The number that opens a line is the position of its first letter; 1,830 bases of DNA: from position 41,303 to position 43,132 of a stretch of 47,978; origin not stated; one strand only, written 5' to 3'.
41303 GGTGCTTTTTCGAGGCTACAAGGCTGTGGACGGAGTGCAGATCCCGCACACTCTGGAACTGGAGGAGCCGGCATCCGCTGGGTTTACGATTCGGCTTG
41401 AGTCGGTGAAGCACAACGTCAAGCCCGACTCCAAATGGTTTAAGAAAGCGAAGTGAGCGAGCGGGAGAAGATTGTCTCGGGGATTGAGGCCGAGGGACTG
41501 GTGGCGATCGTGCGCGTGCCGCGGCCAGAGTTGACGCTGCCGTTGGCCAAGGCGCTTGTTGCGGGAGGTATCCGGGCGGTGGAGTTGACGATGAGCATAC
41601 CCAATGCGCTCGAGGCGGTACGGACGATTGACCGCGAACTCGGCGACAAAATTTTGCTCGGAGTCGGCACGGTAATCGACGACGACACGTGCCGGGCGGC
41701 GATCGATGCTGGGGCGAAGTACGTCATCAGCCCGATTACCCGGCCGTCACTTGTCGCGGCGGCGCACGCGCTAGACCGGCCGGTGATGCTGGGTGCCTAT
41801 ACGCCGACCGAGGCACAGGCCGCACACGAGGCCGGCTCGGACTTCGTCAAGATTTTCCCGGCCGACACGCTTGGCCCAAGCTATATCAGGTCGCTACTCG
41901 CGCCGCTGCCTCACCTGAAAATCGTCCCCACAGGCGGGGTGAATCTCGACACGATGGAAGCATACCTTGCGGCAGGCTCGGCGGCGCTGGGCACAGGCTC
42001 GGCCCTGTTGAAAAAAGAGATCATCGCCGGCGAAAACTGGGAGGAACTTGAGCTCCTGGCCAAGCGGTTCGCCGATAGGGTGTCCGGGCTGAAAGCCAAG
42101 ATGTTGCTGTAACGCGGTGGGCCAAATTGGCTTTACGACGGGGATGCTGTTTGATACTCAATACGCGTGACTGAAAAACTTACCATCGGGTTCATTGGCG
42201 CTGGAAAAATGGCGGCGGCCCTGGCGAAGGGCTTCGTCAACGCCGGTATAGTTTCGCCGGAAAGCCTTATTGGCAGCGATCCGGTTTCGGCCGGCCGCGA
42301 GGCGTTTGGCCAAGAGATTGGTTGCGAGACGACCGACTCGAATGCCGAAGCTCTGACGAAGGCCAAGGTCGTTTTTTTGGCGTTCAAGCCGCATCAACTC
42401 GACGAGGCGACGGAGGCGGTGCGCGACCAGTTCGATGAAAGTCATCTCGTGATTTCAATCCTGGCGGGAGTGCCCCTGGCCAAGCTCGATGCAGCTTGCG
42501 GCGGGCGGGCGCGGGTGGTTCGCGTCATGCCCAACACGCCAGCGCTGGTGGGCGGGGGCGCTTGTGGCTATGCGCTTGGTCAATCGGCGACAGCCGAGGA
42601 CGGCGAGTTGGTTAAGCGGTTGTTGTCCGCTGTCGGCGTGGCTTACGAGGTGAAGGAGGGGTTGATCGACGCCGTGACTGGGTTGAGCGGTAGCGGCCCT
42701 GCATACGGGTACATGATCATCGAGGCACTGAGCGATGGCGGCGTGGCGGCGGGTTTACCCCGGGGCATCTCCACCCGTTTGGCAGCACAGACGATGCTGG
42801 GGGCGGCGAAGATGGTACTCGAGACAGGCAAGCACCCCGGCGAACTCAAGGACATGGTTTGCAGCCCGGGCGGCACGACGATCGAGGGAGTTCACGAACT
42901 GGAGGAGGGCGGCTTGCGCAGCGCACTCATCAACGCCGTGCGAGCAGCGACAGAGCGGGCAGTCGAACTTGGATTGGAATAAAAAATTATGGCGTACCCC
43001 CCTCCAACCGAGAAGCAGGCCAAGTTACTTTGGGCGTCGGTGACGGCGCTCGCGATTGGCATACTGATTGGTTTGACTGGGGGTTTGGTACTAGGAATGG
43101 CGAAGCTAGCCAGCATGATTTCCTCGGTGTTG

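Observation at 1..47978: Highly iterated palindrome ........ (core of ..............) across genes and spacers, analogous to HIP1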

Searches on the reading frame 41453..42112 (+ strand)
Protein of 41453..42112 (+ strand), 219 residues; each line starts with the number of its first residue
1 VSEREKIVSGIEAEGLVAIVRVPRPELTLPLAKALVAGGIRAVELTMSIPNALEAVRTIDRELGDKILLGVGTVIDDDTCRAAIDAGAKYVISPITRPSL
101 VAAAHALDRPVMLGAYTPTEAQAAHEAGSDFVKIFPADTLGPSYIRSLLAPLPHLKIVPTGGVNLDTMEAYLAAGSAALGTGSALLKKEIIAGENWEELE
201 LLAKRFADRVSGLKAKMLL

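Call 12: search_protein_families(library=pfam, proteins=[window:41453-42112:+])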
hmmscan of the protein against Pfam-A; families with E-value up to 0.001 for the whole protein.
window:41453-42112:+ (219 aa): 1 family
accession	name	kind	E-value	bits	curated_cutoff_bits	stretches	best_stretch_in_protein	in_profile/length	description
PF01081.25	Aldolase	-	1.4e-38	132.7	27.8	1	14-200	8-194/196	KDPG and KHG aldolase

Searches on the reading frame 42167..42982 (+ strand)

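Call 12: search_protein_families(library=pfam, proteins=[window:42167-42982:+])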
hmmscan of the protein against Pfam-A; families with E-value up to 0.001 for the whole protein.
window:42167-42982:+ (271 aa): 2 families
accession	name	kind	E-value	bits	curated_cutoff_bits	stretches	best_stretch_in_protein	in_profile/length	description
PF14748.11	P5CR_dimer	-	5.4e-43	146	25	1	164-268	1-105/105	Pyrroline-5-carboxylate reductase dimerisation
PF03807.23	F420_oxidored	-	1e-19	71.4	21.6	1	6-101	1-94/94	NADP oxidoreductase coenzyme F420-dependent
